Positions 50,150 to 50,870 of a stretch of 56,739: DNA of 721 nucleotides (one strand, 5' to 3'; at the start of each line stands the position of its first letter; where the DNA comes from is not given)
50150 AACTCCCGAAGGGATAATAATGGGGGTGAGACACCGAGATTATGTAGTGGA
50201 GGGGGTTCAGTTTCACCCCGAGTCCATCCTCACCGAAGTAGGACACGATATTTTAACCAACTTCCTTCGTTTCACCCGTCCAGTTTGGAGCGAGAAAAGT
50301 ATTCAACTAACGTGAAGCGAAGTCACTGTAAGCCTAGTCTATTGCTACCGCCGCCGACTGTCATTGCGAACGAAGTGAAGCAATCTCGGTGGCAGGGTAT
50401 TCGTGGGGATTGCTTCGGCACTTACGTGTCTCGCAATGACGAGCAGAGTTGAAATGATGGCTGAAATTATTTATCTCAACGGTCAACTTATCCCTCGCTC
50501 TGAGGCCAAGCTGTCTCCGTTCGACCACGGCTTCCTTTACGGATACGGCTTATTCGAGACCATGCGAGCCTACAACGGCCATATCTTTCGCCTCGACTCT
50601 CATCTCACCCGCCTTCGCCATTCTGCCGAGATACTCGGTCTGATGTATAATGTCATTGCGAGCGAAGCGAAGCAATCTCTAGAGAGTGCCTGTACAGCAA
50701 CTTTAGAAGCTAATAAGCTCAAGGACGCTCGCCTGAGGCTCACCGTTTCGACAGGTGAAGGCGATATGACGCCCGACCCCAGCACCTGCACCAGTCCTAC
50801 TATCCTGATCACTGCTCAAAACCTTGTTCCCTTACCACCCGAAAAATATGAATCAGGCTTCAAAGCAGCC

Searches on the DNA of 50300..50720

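Call 81: search_rna_families(source=window, start=50300, end=50720, threshold=evalue, max_evalue=1)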
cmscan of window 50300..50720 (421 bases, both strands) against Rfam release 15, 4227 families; matches with E-value up to 1: 0.
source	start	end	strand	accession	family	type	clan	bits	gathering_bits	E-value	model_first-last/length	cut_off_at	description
